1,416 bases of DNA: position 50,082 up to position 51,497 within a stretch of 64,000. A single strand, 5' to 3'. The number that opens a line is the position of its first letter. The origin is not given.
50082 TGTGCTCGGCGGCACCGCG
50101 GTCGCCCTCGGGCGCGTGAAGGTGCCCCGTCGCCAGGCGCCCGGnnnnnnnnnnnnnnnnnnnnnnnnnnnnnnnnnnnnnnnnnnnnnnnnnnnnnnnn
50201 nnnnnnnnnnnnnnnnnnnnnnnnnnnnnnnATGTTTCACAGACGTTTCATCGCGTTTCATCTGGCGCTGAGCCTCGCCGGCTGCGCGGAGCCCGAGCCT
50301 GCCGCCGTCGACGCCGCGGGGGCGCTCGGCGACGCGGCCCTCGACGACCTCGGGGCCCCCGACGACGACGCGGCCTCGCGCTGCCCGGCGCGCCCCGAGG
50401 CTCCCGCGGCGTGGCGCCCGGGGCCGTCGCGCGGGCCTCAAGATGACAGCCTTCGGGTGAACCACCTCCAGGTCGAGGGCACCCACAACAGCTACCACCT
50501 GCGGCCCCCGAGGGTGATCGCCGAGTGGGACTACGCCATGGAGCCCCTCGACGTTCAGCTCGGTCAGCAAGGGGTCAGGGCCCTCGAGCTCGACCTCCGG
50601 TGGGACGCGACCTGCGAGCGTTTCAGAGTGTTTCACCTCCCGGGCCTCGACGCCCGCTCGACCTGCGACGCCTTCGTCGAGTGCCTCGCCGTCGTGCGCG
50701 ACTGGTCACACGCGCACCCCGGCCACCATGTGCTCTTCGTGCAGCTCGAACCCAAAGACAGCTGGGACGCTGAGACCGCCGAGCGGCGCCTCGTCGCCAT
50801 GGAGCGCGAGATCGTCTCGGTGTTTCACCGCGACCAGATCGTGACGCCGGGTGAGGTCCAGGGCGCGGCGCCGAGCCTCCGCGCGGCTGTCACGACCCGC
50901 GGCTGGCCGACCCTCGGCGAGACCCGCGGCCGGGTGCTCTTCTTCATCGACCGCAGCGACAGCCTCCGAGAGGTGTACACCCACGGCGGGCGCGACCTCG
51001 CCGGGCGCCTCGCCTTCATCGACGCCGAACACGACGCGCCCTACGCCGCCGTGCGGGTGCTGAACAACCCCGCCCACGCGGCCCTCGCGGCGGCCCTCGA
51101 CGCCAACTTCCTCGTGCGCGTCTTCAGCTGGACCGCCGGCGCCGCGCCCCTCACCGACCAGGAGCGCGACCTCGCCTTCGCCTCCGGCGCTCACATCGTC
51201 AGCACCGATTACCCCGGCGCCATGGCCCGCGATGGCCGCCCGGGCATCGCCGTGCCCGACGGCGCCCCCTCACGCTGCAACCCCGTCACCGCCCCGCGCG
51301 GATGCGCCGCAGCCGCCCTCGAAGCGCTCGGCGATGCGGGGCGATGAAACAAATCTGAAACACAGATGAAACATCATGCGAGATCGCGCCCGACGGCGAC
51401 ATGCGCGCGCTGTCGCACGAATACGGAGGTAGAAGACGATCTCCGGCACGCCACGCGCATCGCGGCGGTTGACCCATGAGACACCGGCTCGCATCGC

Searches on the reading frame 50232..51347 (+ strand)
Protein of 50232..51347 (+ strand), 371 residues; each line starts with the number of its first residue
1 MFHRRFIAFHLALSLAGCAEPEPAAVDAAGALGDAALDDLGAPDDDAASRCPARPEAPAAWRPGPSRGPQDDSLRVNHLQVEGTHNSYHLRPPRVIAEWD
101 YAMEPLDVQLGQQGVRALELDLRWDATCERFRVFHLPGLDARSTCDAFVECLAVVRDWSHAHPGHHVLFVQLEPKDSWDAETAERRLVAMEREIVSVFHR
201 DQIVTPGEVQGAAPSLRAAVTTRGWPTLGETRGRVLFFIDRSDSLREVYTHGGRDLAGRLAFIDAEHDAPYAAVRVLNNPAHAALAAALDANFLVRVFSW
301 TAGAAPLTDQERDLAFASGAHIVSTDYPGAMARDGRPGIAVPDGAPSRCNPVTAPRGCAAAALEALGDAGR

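Call 4: search_protein_families(library=pfam, proteins=[window:50232-51347:+], max_evalue=0.01)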
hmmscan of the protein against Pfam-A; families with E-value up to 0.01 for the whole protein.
window:50232-51347:+ (371 aa): 1 family
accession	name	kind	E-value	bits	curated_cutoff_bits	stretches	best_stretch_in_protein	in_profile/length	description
PF16670.11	PI-PLC-C1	-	3.3e-61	207.6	29.9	2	131-351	96-329/329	Phosphoinositide phospholipase C, Ca2+-dependent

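Call 5: search_protein_families(library=ncbifam, proteins=[window:50232-51347:+], max_evalue=0.01)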
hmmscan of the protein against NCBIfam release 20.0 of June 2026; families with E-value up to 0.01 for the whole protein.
window:50232-51347:+ (371 aa): 0 families

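Call 6: find_encoding_contigs(protein=window:50232-51347:+, flank=10000, max_places=6)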
Protein window:50232-51347:+ (371 aa): 5 contigs read that carry it; 4 places shown.
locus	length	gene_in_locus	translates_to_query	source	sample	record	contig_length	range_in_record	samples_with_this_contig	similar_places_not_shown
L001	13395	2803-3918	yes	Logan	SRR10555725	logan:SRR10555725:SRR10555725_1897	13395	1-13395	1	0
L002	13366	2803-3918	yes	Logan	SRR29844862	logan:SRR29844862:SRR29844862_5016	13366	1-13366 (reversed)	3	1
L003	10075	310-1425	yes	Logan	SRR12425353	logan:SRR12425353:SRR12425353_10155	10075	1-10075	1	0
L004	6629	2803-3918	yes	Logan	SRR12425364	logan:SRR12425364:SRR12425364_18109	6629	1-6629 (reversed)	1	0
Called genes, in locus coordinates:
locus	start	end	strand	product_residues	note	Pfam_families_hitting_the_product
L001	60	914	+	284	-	PF00583:Acetyltransf_1 (weak)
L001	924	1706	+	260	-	PF04116:FA_hydroxylase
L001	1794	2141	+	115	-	PF13442:Cytochrome_CBB3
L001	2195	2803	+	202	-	PF04116:FA_hydroxylase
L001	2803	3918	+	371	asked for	PF16670:PI-PLC-C1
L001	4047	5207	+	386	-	-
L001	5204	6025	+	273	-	PF12146:Hydrolase_4, PF12697:Abhydrolase_6 (weak), PF00561:Abhydrolase_1 (weak)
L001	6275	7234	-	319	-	PF00478:IMPDH (weak), PF03060:NMO, PF01070:FMN_dh (weak)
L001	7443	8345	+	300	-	PF02678:Pirin, PF05726:Pirin_C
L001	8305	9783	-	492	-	PF00067:p450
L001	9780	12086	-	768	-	-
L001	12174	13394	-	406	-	?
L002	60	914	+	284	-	PF00583:Acetyltransf_1 (weak)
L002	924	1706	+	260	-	PF04116:FA_hydroxylase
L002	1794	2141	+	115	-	PF13442:Cytochrome_CBB3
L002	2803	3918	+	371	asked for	PF16670:PI-PLC-C1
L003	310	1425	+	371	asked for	PF16670:PI-PLC-C1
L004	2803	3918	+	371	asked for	PF16670:PI-PLC-C1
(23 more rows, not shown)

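Call 9: search_solved_structures(query=window:50232-51347:+, max_evalue=0.01)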
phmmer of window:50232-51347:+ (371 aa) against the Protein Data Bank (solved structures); distinct sequences matched with E-value up to 0.01: 2.
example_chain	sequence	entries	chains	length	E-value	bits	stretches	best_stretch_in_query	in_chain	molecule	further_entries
3h4w_A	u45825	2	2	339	1.6e-09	40.7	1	137-239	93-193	Phosphatidylinositol-specific phospholipase C1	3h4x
5fyo_A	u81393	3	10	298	1.5e-08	37.6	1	149-246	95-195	PHOSPHOINOSITOL-SPECIFIC PHOSPHOLIPASE C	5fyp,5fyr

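Call 24: find_related_loci(query=window:50232-51347:+, collection=metagenome_contigs, flank=7000)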
Query window:50232-51347:+ (371 aa) in metagenome_contigs; peptide patterns used: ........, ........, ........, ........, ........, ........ (x = any residue, [..] = any of these).
126 stretches matched a pattern, but none encodes a relative of the query by tblastn (E <= 1e-3).

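Call 25: find_homologous_proteins(query=window:50232-51347:+, max_evalue=0.001)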
Query window:50232-51347:+ (371 aa): 474 proteins with E <= 0.001 among 8000 candidates; the best 120 are listed.
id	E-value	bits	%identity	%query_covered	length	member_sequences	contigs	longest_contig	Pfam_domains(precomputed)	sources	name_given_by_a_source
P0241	1.5e-248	842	100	100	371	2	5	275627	PF16670.12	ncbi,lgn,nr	ncbi:MAG: hypothetical protein JNK72_06120 [Myxococcales bacterium]|nr:hypothetical protein [Myxococ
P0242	2.7e-136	473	62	94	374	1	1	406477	PF16670.12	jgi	-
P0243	7.5e-136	471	67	86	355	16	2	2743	PF16670.12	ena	-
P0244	3.3e-133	463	60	98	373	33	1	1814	PF16670.12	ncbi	-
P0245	6.9e-131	455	61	96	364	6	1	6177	PF16670.12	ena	-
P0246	5.6e-130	452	63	87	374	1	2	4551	PF16670.12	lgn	-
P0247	9.4e-129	448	60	96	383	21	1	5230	PF16670.12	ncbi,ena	-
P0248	1.8e-127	444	61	87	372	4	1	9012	PF16670.12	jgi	jgi:hypothetical protein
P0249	7.5e-127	442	61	87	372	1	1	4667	PF16670.12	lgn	-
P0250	1.2e-123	431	59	94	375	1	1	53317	PF16670.12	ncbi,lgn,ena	-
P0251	3.0e-123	430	61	87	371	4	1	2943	PF16670.12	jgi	-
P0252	1.0e-122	428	59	87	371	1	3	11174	PF16670.12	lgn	-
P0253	1.3e-119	418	60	86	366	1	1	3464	PF16670.12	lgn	-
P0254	7.3e-119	416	59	87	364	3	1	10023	PF16670.12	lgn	-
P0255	8.4e-119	415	54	99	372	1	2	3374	PF16670.12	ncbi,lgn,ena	-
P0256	3.9e-117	410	51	98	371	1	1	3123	PF16670.12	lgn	-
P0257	2.6e-115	404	52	99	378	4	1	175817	PF16670.12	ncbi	ncbi:MAG: Ca2+-dependent phosphoinositide-specific phospholipase C [Polyangiales bacterium]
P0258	4.9e-115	403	54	96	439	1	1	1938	PF16670.12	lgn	-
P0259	4.1e-114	400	53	95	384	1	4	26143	PF16670.12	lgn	-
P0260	3.8e-113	397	53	98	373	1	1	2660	PF16670.12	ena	-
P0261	4.5e-113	396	55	93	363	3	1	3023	PF16670.12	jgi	-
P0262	6.9e-113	396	54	95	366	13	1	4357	PF16670.12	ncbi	-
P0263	8.6e-113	396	60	81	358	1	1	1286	PF16670.12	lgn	-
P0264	3.3e-112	394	58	84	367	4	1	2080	PF16670.12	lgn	-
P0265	5.6e-108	380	51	99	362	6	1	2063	PF16670.12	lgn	-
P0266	2.2e-107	378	52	97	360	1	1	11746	PF16670.12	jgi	jgi:Phosphoinositide phospholipase C, Ca2+-dependent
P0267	6.3e-105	370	52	93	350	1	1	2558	PF16670.12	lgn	-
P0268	3.4e-104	367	54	85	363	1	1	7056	PF16670.12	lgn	-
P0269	5.0e-103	363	52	87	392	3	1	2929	PF16670.12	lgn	-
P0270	5.3e-102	360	52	95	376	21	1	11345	PF16670.12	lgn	-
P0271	6.6e-102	360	54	80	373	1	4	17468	PF16670.12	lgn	-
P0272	2.5e-100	354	53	87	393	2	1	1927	PF16670.12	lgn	-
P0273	5.0e-100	353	50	95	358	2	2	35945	PF16670.12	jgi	-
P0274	2.8e-99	351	50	96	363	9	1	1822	PF16670.12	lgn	-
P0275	1.1e-98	349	50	87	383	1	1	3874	PF16670.12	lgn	-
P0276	3.7e-98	347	51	85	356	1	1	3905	PF16670.12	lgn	-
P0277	1.6e-97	345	54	81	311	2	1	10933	PF16670.12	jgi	jgi:hypothetical protein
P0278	5.2e-97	344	50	96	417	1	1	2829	PF16670.12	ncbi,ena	-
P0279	8.6e-97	343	54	80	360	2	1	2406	PF16670.12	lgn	-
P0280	1.1e-96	342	55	81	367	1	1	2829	PF16670.12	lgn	-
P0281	1.4e-96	342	52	85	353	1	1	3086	PF16670.12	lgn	-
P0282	5.5e-96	340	53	87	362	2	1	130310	PF16670.12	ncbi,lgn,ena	-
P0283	1.5e-94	335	49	92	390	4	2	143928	PF16670.12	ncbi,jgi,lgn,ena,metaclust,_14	metaclust:\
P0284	1.6e-94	335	50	90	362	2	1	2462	PF16670.12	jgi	jgi:Phosphoinositide phospholipase C, Ca2+-dependent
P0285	3.6e-94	334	49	86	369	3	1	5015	PF16670.12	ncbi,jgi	jgi:hypothetical protein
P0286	5.4e-94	334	46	98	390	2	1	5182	PF16670.12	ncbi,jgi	jgi:hypothetical protein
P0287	3.4e-92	328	48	97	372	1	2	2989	PF16670.12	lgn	-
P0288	1.1e-91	326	49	96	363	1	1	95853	PF16670.12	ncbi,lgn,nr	ncbi:MAG: hypothetical protein HY909_12645 [Deltaproteobacteria bacterium]|nr:hypothetical protein [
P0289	1.1e-91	326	49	85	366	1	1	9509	PF16670.12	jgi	-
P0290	1.9e-91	325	51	87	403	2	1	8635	PF16670.12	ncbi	-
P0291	2.8e-91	325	48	88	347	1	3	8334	PF16670.12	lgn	-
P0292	4.0e-91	324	47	96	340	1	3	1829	PF16670.12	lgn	-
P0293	1.2e-90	323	48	95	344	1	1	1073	PF16670.12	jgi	jgi:hypothetical protein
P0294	5.8e-90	320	47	95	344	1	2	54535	PF16670.12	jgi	jgi:hypothetical protein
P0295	2.7e-89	318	47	85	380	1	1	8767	PF16670.12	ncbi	-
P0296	3.6e-89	318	47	92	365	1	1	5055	PF16670.12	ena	-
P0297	6.2e-89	317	48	97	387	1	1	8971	PF16670.12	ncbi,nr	ncbi:MAG: hypothetical protein IT379_34605 [Deltaproteobacteria bacterium]|nr:hypothetical protein [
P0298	1.3e-88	316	48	79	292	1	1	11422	PF16670.12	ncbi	-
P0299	1.5e-88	316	48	87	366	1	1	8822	PF16670.12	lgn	-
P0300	2.7e-88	315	46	88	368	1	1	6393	PF16670.12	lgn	-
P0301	6.7e-88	314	46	96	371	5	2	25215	PF16670.12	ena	-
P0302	7.2e-88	313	49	85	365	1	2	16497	PF16670.12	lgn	-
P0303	6.6e-87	310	49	81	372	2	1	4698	PF16670.12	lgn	-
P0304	1.0e-86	310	50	92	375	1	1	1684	PF16670.12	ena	-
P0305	1.5e-86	309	49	81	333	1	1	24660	PF16670.12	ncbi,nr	ncbi:MAG: hypothetical protein EXR72_15480 [Myxococcales bacterium]|nr:hypothetical protein [Myxococ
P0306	4.8e-86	307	45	96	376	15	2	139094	PF16670.12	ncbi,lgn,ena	-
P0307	6.2e-86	307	52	80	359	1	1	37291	PF16670.12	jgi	jgi:hypothetical protein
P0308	7.3e-86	307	49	91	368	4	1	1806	PF16670.12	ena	-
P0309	1.4e-85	306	49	83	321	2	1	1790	PF16670.12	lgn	-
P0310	1.7e-85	306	52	79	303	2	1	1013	PF16670.12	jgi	jgi:hypothetical protein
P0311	2.3e-85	305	48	87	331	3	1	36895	PF16670.12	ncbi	-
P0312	2.4e-85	305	50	80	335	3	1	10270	PF16670.12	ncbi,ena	-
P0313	2.8e-85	305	48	81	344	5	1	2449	PF16670.12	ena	-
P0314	6.8e-85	304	50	80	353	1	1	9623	PF16670.12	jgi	jgi:hypothetical protein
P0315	1.1e-84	303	51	81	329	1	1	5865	PF16670.12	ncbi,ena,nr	ncbi:MAG TPA: Ca2+-dependent phosphoinositide-specific phospholipase C [Labilithrix sp.]|nr:Ca2+-dep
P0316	2.0e-84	302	49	86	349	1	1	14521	PF16670.12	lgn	-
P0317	2.3e-84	302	51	80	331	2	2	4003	PF16670.12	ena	-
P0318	2.5e-84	302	52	78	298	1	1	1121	PF16670.12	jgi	jgi:hypothetical protein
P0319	5.0e-84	301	49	80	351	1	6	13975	PF16670.12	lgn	-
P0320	5.8e-84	301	45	95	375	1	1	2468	PF16670.12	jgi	jgi:hypothetical protein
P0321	6.5e-84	300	51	80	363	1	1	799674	PF16670.12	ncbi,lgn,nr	ncbi:MAG: hypothetical protein H6719_15090 [Sandaracinaceae bacterium]|nr:hypothetical protein [Sand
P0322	8.1e-84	300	47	82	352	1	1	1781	PF16670.12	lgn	-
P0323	8.6e-84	300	47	95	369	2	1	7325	PF16670.12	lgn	-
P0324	9.4e-84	300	47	85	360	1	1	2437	PF16670.12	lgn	-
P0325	1.1e-83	300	45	86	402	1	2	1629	PF16670.12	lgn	-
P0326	1.1e-83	300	44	91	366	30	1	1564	PF16670.12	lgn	-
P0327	2.6e-83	298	52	80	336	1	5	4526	PF16670.12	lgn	-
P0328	2.9e-83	298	48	97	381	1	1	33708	PF16670.12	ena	-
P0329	3.4e-83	298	49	80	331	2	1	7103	PF16670.12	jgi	-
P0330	4.0e-83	298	50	80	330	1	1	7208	PF16670.12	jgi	jgi:hypothetical protein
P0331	9.3e-83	297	48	80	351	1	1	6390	PF16670.12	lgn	-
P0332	1.7e-82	296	47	80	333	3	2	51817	PF16670.12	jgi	jgi:hypothetical protein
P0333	1.7e-82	296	46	98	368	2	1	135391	PF16670.12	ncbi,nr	ncbi:MAG: hypothetical protein HYV09_12515 [Deltaproteobacteria bacterium]|nr:hypothetical protein [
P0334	2.1e-82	296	48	80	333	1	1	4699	PF16670.12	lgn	-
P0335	2.4e-82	295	49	80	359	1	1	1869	PF16670.12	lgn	-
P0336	2.9e-82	295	49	80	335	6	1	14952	PF16670.12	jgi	jgi:hypothetical protein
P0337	3.7e-82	295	49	84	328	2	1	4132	PF16670.12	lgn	-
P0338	4.2e-82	295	49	80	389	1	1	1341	PF16670.12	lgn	-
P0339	4.4e-82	294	45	96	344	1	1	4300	PF16670.12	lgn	-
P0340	4.5e-82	294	48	80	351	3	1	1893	PF16670.12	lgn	-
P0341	4.9e-82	294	50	80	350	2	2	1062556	PF16670.12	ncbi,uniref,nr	ncbi:Ca2+-dependent phosphoinositide-specific phospholipase C [Polyangium jinanense]|uniref:Phosphat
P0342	6.2e-82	294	49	79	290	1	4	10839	PF16670.12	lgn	-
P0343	6.5e-82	294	49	80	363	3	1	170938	PF16670.12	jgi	jgi:hypothetical protein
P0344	8.5e-82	294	49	81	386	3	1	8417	PF16670.12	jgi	jgi:hypothetical protein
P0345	8.7e-82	293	46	80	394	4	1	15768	PF16670.12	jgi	-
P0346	9.4e-82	293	46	87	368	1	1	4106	PF16670.12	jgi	jgi:hypothetical protein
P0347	1.3e-81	293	49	80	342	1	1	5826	PF16670.12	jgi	jgi:hypothetical protein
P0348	2.1e-81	292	48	80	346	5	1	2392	PF16670.12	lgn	-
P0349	2.6e-81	292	49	79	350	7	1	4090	PF16670.12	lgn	-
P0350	3.3e-81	292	46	89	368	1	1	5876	PF16670.12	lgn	-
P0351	3.4e-81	292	48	84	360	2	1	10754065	PF16670.12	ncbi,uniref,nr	ncbi:Ca2+-dependent phosphoinositide-specific phospholipase C [Sandaracinus amylolyticus]|uniref:Ca2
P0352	3.5e-81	291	50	80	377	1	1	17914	PF16670.12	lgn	-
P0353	4.3e-81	291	46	85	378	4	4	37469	PF16670.12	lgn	-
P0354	4.7e-81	291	46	81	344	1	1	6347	PF16670.12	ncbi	-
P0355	5.2e-81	291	49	80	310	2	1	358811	PF16670.12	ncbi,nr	ncbi:MAG: phosphatidylinositol-specific phospholipase C1-like protein [Sandaracinaceae bacterium]|nr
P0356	6.3e-81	291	48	80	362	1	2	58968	PF16670.12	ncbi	ncbi:MAG: Ca2+-dependent phosphoinositide-specific phospholipase C [Polyangiaceae bacterium]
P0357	7.0e-81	290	48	80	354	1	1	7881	PF16670.12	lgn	-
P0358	7.5e-81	290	45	87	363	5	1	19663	PF16670.12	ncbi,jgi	jgi:hypothetical protein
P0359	1.2e-80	290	49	80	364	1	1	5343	PF16670.12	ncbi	-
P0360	1.3e-80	290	46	96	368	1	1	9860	PF16670.12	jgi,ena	-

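Call 27: find_encoding_contigs(protein=P0242, flank=8000, max_places=2)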
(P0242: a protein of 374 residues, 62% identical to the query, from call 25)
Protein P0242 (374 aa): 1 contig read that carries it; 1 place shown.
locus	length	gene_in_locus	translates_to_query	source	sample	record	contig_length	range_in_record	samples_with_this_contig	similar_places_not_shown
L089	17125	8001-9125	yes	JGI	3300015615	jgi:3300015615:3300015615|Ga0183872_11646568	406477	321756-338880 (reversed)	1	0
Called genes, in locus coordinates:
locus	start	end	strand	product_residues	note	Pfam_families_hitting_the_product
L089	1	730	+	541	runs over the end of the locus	PF00361:Proton_antipo_M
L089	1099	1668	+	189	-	PF13620:CarboxypepD_reg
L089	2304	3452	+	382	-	-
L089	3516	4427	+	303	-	-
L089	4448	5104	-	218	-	-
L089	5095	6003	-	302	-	PF05013:FGase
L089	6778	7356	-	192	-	-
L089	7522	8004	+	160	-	PF00293:NUDIX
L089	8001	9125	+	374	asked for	PF16670:PI-PLC-C1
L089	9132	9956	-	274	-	PF02146:SIR2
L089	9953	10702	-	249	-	-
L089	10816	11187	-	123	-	-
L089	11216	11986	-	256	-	-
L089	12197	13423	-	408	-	-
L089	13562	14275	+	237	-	-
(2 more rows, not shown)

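Call 28: find_encoding_contigs(protein=P0250, flank=8000, max_places=2)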
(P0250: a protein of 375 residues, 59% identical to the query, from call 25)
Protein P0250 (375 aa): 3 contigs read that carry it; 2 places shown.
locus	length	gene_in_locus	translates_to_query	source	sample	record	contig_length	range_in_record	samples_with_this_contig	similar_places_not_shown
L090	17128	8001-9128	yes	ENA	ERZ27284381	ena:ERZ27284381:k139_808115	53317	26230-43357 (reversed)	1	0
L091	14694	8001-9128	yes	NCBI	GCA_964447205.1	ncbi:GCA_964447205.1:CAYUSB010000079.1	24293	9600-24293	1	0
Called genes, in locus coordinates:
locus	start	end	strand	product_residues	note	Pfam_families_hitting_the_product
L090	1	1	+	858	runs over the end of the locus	PF00662:Proton_antipo_N, PF00361:Proton_antipo_M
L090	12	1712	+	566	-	PF00361:Proton_antipo_M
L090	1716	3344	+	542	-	PF00361:Proton_antipo_M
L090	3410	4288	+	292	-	PF13620:CarboxypepD_reg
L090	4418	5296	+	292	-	-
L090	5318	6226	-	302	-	PF05013:FGase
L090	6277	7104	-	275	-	-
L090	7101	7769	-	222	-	-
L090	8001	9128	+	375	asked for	PF16670:PI-PLC-C1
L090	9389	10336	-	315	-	-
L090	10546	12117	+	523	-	PF05222:AlaDh_PNT_N, PF01262:AlaDh_PNT_C, PF12769:PNTB_4TM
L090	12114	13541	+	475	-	PF02233:PNTB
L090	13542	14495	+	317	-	-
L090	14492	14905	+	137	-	-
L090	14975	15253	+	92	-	-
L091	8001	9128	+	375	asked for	PF16670:PI-PLC-C1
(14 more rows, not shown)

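Call 29: find_encoding_contigs(protein=P0257, flank=8000, max_places=2)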
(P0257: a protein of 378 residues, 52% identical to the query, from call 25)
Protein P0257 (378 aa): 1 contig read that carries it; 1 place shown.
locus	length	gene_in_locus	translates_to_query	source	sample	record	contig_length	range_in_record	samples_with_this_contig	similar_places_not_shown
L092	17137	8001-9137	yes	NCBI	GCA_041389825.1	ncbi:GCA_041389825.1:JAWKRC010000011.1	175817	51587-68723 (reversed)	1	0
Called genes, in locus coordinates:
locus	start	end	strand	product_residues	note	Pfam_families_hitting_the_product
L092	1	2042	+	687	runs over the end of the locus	PF04185:Phosphoesterase, PF05506:PLipase_C_C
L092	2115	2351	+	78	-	-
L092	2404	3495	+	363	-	-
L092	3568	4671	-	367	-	PF00355:Rieske, PF19112:VanA_C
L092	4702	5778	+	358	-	PF00291:PALP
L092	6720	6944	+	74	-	-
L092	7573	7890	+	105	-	-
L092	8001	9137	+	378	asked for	PF16670:PI-PLC-C1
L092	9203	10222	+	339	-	PF05641:Agenet (faint), PF09038:53-BP1_Tudor (faint), PF18104:Tudor_2 (faint), PF18115:Tudor_3 (faint), PF21744:BAHCC1-like_Tudor (faint), PF23327:Chromo_MORC2_6th (faint), PF18359:Tudor_5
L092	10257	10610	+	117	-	PF10056:DUF2293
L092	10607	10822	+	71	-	-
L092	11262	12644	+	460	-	PF01225:Mur_ligase, PF08245:Mur_ligase_M, PF02875:Mur_ligase_C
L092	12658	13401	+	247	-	PF07264:EI24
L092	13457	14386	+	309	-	PF08478:POTRA_1, PF03799:FtsQ_DivIB_C (weak)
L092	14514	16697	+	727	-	-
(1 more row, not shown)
